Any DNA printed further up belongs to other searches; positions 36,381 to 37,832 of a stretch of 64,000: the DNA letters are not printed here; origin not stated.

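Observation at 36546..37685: Full-length DXR homologue with a systematically remodelled active site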

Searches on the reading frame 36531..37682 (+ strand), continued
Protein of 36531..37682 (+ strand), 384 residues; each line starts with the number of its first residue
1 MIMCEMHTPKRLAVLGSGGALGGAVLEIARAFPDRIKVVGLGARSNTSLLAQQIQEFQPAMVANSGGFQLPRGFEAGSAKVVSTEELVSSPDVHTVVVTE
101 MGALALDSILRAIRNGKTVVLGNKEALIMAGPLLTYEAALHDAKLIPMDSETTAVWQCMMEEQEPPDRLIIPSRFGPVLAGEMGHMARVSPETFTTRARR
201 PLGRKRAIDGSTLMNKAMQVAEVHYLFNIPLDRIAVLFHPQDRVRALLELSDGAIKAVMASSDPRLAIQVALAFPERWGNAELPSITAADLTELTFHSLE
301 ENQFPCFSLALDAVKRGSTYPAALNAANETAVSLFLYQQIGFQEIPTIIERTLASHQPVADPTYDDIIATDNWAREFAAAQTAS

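Call 57: list_cluster_members(proteins=[P0527, P0572, P0579, P0584, P0563, P0586, P0546, P0520, P0507, P0545])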
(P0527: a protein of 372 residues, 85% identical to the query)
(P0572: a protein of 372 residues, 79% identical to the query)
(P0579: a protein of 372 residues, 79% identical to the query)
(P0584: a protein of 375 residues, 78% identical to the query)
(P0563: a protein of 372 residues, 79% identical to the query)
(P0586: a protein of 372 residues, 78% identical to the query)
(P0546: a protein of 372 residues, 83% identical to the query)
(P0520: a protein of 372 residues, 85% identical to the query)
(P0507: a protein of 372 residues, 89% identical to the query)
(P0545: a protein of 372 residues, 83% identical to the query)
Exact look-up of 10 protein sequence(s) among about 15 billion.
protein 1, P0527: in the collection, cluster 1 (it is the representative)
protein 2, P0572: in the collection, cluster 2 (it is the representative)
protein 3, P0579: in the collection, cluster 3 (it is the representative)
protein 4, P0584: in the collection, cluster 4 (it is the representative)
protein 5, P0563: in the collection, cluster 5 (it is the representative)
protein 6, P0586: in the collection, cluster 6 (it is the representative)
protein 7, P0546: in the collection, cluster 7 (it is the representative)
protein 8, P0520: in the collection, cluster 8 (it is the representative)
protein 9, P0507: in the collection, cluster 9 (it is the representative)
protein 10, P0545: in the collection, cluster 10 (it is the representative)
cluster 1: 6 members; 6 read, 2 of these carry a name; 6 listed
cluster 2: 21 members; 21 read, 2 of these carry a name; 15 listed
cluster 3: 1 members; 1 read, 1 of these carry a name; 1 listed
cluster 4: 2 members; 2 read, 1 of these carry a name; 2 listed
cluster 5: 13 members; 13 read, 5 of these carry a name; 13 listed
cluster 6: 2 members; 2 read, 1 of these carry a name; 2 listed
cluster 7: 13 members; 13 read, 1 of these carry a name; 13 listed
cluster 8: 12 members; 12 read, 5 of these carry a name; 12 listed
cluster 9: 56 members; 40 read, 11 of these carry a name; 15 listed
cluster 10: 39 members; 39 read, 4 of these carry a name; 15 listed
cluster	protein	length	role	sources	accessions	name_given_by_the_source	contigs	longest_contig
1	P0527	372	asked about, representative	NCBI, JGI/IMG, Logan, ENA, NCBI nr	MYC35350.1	MAG: 1-deoxy-D-xylulose-5-phosphate reductoisomerase [Chloroflexi bacterium] | 1-deoxy-D-xylulose-5-phosphate reductoisomerase [Chloroflexota bacterium]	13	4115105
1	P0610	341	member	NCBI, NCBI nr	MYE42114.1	MAG: 1-deoxy-D-xylulose-5-phosphate reductoisomerase, partial [Chloroflexi bacterium] | 1-deoxy-D-xylulose-5-phosphate reductoisomerase [Chloroflexota bacterium]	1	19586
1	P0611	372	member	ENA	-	-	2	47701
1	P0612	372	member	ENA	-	-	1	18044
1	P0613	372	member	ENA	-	-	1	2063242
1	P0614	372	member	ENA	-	-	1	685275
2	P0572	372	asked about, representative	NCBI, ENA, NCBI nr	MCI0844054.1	MAG: 1-deoxy-D-xylulose-5-phosphate reductoisomerase [Chloroflexi bacterium] | 1-deoxy-D-xylulose-5-phosphate reductoisomerase [Chloroflexota bacterium]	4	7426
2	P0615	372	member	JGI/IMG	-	1-deoxy-D-xylulose-5-phosphate reductoisomerase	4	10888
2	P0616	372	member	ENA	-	-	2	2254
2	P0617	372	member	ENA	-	-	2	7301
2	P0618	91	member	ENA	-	-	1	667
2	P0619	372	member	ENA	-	-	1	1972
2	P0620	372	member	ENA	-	-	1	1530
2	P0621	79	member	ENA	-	-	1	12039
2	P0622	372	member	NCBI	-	-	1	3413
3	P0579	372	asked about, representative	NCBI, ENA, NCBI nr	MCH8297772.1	MAG: 1-deoxy-D-xylulose-5-phosphate reductoisomerase [Chloroflexi bacterium] | 1-deoxy-D-xylulose-5-phosphate reductoisomerase [Chloroflexota bacterium]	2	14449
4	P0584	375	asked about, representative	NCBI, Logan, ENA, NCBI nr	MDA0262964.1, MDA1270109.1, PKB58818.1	MAG: 1-deoxy-D-xylulose-5-phosphate reductoisomerase [Chloroflexi bacterium] | 1-deoxy-D-xylulose-5-phosphate reductoisomerase [Chloroflexota bacterium]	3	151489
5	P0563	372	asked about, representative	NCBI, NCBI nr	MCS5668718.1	MAG: 1-deoxy-D-xylulose-5-phosphate reductoisomerase [Dehalococcoidia bacterium] | 1-deoxy-D-xylulose-5-phosphate reductoisomerase [Dehalococcoidia bacterium]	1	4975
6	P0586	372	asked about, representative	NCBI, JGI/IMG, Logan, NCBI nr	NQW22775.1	MAG: 1-deoxy-D-xylulose-5-phosphate reductoisomerase [SAR202 cluster bacterium] | 1-deoxy-D-xylulose-5-phosphate reductoisomerase [SAR202 cluster bacterium]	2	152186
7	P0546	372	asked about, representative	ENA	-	-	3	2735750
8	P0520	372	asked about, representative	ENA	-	-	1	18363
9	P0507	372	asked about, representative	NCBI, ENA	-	-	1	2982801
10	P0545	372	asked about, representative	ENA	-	-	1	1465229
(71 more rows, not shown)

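Call 75: find_encoding_contigs(protein=P0531, flank=10000, max_places=3)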
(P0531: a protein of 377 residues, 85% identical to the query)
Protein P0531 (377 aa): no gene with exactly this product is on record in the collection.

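Call 76: find_encoding_contigs(protein=P0522, flank=10000, max_places=5)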
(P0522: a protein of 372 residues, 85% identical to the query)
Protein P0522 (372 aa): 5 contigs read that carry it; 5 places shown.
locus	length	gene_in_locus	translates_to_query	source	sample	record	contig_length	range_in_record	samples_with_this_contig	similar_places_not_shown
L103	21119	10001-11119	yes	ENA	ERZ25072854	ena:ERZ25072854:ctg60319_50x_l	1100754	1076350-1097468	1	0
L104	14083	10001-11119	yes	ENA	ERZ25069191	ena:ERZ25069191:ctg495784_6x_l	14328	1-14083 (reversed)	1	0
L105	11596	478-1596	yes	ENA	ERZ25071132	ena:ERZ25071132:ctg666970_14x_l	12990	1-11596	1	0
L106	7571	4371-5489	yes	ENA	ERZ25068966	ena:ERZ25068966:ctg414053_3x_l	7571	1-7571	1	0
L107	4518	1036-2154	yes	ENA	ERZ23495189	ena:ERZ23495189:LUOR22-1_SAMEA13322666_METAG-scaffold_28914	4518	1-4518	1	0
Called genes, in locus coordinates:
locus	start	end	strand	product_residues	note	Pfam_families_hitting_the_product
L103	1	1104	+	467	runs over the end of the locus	PF23477:zf_Tbcl_2, PF00270:DEAD, PF00271:Helicase_C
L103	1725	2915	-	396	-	PF13546:DDE_5, PF01609:DDE_Tnp_1 (weak)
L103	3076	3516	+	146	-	PF13340:DUF4096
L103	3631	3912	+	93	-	-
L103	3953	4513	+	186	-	-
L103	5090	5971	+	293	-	PF00318:Ribosomal_S2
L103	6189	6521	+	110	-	-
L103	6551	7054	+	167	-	PF25025:EF-Ts_N (weak), PF00889:EF_TS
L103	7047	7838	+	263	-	PF00696:AA_kinase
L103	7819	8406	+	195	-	PF01765:RRF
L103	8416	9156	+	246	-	PF01255:Prenyltransf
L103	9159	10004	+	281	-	PF01148:CTP_transf_1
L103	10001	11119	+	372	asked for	PF02670:DXP_reductoisom, PF08436:DXP_redisom_C, PF13288:DXPR_C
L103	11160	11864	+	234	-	PF00929:RNase_T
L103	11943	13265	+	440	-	PF02163:Peptidase_M50, PF13180:PDZ_2, PF17820:PDZ_6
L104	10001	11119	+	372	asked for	PF02670:DXP_reductoisom, PF08436:DXP_redisom_C, PF13288:DXPR_C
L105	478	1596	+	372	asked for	PF02670:DXP_reductoisom, PF08436:DXP_redisom_C, PF13288:DXPR_C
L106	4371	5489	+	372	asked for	PF02670:DXP_reductoisom, PF08436:DXP_redisom_C, PF13288:DXPR_C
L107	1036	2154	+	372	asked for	PF02670:DXP_reductoisom, PF08436:DXP_redisom_C, PF13288:DXPR_C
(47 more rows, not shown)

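Call 78: search_protein_families(library=ncbifam, proteins=[L012:9998-11113:+, P0006, P0311, P0277, P0271, P0003, P0004], max_evalue=1e-20)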
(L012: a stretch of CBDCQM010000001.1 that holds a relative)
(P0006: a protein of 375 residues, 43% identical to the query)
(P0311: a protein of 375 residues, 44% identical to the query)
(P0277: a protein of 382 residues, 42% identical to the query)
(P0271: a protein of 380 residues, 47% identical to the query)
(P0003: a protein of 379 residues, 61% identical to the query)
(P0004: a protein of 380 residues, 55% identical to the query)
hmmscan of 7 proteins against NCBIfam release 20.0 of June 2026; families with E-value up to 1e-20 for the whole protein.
L012:9998-11113:+ (372 aa): 3 families
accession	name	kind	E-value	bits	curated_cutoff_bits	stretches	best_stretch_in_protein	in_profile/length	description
TIGR00243.1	Dxr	equivalog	8e-133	443.1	315.7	1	1-366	1-380/389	1-deoxy-D-xylulose-5-phosphate reductoisomerase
NF009114.0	PRK12464.1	equivalog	4.3e-126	421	461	1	2-368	3-380/389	1-deoxy-D-xylulose-5-phosphate reductoisomerase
NF003938.0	PRK05447.1-1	equivalog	1.1e-112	377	515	1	73-368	86-391/398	1-deoxy-D-xylulose-5-phosphate reductoisomerase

P0006 (375 aa): 3 families
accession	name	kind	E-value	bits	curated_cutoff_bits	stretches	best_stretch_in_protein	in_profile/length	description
NF009114.0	PRK12464.1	equivalog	6.9e-138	459.8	461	1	2-372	3-381/389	1-deoxy-D-xylulose-5-phosphate reductoisomerase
TIGR00243.1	Dxr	equivalog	1.1e-133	445.9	315.7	1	1-370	1-381/389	1-deoxy-D-xylulose-5-phosphate reductoisomerase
NF003938.0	PRK05447.1-1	equivalog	1.2e-115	386.7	515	1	1-372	1-392/398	1-deoxy-D-xylulose-5-phosphate reductoisomerase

P0311 (375 aa): 3 families
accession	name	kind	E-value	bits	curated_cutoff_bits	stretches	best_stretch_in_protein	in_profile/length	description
NF009114.0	PRK12464.1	equivalog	3.7e-136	454.1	461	1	6-373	3-378/389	1-deoxy-D-xylulose-5-phosphate reductoisomerase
TIGR00243.1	Dxr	equivalog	3.8e-131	437.6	315.7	1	6-373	2-380/389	1-deoxy-D-xylulose-5-phosphate reductoisomerase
NF003938.0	PRK05447.1-1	equivalog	3.9e-113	378.5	515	1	6-374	2-390/398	1-deoxy-D-xylulose-5-phosphate reductoisomerase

P0277 (382 aa): 3 families
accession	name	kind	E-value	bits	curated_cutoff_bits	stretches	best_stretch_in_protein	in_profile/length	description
NF009114.0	PRK12464.1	equivalog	3.3e-72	243.5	461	1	9-376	4-378/389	1-deoxy-D-xylulose-5-phosphate reductoisomerase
TIGR00243.1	Dxr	equivalog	2.2e-71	240.9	315.7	1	9-374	3-378/389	1-deoxy-D-xylulose-5-phosphate reductoisomerase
NF003938.0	PRK05447.1-1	equivalog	9.1e-57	192.9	515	1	9-373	3-386/398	1-deoxy-D-xylulose-5-phosphate reductoisomerase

P0271 (380 aa): 3 families
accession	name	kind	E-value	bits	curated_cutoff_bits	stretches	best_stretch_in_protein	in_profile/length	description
NF009114.0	PRK12464.1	equivalog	1.4e-91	307.4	461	1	7-378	4-382/389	1-deoxy-D-xylulose-5-phosphate reductoisomerase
TIGR00243.1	Dxr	equivalog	1.8e-89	300.3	315.7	1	7-378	3-384/389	1-deoxy-D-xylulose-5-phosphate reductoisomerase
NF003938.0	PRK05447.1-1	equivalog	2.5e-72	244.1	515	1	7-378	3-393/398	1-deoxy-D-xylulose-5-phosphate reductoisomerase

P0003 (379 aa): 3 families
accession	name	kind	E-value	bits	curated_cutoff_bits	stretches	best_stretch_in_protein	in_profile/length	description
NF009114.0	PRK12464.1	equivalog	6.3e-82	275.6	461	1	5-377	3-382/389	1-deoxy-D-xylulose-5-phosphate reductoisomerase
TIGR00243.1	Dxr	equivalog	8.6e-82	275.1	315.7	1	5-374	2-381/389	1-deoxy-D-xylulose-5-phosphate reductoisomerase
NF003938.0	PRK05447.1-1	equivalog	5.5e-71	239.7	515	1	5-377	2-393/398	1-deoxy-D-xylulose-5-phosphate reductoisomerase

P0004 (380 aa): 3 families
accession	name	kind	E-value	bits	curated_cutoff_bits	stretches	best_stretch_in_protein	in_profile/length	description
NF009114.0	PRK12464.1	equivalog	2.5e-95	319.7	461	1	6-378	3-382/389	1-deoxy-D-xylulose-5-phosphate reductoisomerase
TIGR00243.1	Dxr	equivalog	1.2e-87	294.4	315.7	1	6-378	2-384/389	1-deoxy-D-xylulose-5-phosphate reductoisomerase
NF003938.0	PRK05447.1-1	equivalog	1.1e-77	261.7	515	1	6-378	2-393/398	1-deoxy-D-xylulose-5-phosphate reductoisomerase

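Call 79: find_encoding_contigs(protein=P0309, flank=8000, max_places=2)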
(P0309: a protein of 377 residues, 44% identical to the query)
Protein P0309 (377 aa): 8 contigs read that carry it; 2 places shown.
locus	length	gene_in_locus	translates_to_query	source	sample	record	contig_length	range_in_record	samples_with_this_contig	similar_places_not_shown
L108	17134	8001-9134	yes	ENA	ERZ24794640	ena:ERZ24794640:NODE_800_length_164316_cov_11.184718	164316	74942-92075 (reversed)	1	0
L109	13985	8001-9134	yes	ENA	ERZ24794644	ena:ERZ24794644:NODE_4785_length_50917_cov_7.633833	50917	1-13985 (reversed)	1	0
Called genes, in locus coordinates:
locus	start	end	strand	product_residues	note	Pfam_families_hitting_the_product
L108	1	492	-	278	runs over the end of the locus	PF00753:Lactamase_B, PF19583:ODP (weak), PF12706:Lactamase_B_2, PF17778:WHD_BLACT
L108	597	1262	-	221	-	PF02254:TrkA_N, PF02080:TrkA_C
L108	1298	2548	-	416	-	PF02386:TrkH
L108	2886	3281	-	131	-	PF01323:DSBA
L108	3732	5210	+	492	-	PF19295:SufBD_N, PF01458:SUFBD_core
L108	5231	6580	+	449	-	PF19295:SufBD_N, PF01458:SUFBD_core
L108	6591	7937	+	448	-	PF19295:SufBD_N, PF01458:SUFBD_core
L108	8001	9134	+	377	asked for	PF02670:DXP_reductoisom, PF08436:DXP_redisom_C (weak), PF13288:DXPR_C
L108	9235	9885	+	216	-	PF13263:PHP_C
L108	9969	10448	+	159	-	-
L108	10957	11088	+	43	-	-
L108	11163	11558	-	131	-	-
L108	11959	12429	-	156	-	-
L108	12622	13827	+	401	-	PF02771:Acyl-CoA_dh_N, PF02770:Acyl-CoA_dh_M, PF00441:Acyl-CoA_dh_1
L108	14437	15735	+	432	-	PF00005:ABC_tran, PF13304:AAA_21 (faint), PF27219:MJ0874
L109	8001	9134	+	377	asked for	PF02670:DXP_reductoisom, PF08436:DXP_redisom_C (weak), PF13288:DXPR_C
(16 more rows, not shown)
